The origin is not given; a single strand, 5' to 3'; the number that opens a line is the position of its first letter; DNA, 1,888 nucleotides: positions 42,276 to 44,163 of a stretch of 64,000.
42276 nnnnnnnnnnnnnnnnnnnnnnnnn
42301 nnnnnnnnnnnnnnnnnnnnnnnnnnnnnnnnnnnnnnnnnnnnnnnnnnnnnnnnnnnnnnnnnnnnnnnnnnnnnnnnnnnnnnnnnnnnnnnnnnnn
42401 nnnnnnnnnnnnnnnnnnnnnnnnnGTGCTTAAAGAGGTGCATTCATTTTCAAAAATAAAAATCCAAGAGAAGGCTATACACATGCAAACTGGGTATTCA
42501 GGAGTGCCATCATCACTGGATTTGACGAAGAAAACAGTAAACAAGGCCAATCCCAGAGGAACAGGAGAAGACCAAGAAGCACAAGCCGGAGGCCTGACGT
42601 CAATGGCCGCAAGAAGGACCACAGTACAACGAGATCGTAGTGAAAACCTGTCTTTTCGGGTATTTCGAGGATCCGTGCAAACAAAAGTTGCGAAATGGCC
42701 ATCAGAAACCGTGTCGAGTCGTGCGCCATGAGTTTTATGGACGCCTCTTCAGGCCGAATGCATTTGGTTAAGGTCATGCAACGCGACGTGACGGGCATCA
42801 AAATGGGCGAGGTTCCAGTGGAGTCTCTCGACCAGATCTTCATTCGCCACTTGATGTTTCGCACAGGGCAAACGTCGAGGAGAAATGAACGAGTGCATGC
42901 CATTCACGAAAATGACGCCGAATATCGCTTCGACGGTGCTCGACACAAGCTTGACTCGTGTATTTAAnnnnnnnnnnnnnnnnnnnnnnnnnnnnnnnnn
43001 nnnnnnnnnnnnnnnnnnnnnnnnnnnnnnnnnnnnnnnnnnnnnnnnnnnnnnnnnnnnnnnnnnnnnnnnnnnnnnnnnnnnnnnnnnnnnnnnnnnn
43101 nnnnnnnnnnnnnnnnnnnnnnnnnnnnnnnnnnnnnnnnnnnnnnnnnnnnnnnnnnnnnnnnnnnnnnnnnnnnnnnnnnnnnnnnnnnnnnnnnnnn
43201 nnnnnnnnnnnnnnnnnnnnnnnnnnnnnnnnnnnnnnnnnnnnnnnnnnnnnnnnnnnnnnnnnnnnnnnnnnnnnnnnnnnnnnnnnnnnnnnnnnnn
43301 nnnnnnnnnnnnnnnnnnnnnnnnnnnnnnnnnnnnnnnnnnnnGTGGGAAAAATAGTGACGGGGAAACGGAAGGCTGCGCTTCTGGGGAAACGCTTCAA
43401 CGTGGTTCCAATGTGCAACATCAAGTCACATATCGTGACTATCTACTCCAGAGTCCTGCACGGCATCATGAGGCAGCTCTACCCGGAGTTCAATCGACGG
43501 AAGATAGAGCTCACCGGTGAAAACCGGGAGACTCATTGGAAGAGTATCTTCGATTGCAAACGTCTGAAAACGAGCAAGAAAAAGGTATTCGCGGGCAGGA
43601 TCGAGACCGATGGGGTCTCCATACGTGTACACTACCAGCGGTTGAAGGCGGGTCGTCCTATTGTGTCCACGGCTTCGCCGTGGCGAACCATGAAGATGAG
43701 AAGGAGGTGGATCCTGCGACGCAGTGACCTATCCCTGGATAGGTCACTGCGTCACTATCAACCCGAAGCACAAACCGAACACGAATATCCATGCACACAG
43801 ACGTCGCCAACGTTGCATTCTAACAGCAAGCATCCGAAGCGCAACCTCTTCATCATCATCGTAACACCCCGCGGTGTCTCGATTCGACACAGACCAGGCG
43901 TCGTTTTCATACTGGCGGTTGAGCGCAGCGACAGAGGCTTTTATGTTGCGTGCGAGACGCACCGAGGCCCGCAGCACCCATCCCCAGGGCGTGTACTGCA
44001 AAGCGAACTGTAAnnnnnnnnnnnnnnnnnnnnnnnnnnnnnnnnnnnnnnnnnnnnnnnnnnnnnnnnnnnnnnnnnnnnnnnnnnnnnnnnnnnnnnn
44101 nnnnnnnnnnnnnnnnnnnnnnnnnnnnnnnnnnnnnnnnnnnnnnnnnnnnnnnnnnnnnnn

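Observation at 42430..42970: Second, frameshifted copy of the TnpB-like element, showing the motif belongs to a repeat family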

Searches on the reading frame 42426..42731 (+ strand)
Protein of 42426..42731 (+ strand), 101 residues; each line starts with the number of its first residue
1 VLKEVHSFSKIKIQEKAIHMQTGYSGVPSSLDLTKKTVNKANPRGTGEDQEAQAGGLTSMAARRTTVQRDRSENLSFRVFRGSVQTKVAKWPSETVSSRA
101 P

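Call 9: search_protein_families(library=pfam, max_evalue=10, proteins=[window:42426-42731:+])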
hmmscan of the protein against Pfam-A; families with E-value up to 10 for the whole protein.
window:42426-42731:+ (101 aa): 1 family
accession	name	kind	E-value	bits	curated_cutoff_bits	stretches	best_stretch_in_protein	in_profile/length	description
PF01379.25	Porphobil_deam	-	0.047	13.7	22.1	1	57-94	118-155/207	Porphobilinogen deaminase, dipyromethane cofactor binding domain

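Call 10: search_protein_families(library=ncbifam, max_evalue=10, proteins=[window:42426-42731:+])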
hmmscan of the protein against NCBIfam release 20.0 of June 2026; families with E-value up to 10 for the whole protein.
window:42426-42731:+ (101 aa): 0 families

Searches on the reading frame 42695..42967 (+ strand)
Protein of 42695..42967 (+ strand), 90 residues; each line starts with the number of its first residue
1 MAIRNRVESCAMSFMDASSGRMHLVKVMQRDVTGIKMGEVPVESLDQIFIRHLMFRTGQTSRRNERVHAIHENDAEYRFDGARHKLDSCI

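Call 9: search_protein_families(library=pfam, max_evalue=10, proteins=[window:42695-42967:+])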
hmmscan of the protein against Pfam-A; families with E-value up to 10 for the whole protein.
window:42695-42967:+ (90 aa): 2 families
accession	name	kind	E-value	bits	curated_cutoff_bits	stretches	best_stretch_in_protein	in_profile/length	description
PF08644.17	SPT16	-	0.15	12.9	25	1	39-73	56-89/112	FACT complex subunit (SPT16/CDC68)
PF17188.9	MucB_RseB_C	-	0.19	12.3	30.1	1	17-49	61-93/97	MucB/RseB C-terminal domain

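Call 10: search_protein_families(library=ncbifam, max_evalue=10, proteins=[window:42695-42967:+])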
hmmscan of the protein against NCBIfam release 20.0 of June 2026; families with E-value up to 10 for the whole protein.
window:42695-42967:+ (90 aa): 0 families

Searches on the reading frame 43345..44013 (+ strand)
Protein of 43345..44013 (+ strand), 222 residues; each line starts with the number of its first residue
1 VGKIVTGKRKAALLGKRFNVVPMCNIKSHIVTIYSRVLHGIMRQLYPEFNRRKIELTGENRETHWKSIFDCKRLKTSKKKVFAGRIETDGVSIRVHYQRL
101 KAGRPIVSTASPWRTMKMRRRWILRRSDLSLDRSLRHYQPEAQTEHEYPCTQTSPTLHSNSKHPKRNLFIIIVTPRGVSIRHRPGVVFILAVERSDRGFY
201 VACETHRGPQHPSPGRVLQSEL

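Call 9: search_protein_families(library=pfam, max_evalue=10, proteins=[window:43345-44013:+])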
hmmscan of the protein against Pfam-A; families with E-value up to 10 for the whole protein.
window:43345-44013:+ (222 aa): 0 families

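Call 10: search_protein_families(library=ncbifam, max_evalue=10, proteins=[window:43345-44013:+])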
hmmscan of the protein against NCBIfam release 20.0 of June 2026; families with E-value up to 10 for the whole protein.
window:43345-44013:+ (222 aa): 0 families

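Call 18: search_solved_structures(query=window:43345-44013:+, max_evalue=10, show_alignments=3)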
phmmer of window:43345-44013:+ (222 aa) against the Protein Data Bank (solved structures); distinct sequences matched with E-value up to 10: 0.
